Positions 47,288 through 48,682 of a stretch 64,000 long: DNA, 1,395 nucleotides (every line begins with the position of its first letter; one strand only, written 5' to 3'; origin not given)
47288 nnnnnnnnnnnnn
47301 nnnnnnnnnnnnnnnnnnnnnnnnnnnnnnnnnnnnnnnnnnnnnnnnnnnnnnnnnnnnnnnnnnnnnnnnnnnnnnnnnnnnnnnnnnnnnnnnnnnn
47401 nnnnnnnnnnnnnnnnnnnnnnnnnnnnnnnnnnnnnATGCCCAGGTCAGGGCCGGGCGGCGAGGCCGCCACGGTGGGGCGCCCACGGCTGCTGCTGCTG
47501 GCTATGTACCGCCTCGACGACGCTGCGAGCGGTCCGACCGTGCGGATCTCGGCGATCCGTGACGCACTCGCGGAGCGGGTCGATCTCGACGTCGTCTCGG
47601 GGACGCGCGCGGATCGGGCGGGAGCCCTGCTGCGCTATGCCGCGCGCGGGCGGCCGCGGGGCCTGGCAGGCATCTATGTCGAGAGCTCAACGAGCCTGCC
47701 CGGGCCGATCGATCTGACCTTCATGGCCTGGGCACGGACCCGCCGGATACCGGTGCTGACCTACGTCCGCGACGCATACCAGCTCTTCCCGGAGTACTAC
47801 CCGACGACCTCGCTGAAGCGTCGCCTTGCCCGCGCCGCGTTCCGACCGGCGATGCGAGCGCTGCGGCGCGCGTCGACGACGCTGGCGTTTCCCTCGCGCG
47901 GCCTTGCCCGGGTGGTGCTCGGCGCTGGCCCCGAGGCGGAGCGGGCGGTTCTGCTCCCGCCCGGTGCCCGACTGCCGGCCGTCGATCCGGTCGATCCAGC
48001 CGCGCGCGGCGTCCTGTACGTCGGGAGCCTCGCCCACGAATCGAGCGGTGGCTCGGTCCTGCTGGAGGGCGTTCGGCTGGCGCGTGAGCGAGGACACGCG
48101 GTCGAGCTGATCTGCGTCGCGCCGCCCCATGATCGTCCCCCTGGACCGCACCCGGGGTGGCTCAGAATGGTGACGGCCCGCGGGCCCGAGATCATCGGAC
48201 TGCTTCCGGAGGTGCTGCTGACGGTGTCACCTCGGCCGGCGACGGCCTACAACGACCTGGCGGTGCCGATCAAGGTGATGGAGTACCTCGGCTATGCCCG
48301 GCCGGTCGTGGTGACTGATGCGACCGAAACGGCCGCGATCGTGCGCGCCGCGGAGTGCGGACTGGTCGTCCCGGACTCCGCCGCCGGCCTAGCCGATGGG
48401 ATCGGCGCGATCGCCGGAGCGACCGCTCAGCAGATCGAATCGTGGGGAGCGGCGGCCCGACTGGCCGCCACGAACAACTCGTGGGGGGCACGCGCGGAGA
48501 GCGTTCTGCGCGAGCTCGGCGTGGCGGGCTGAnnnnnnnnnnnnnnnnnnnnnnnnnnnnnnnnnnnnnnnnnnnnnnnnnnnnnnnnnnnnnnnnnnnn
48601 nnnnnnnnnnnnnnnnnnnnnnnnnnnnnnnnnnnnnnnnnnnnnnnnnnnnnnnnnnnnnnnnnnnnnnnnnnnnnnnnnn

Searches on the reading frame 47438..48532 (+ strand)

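Call 80: search_protein_families(library=pfam, proteins=[window:47438-48532:+], max_evalue=0.001)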
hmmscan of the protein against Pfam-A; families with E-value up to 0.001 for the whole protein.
window:47438-48532:+ (364 aa): 2 families
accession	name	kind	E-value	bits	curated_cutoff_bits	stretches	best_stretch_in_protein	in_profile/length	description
PF13692.12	Glyco_trans_1_4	-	4e-09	37.3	27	1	191-324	3-138/142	Glycosyl transferases group 1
PF13439.12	Glyco_transf_4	-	0.0004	20.9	28.5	0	93-176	86-165/170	Glycosyltransferase Family 4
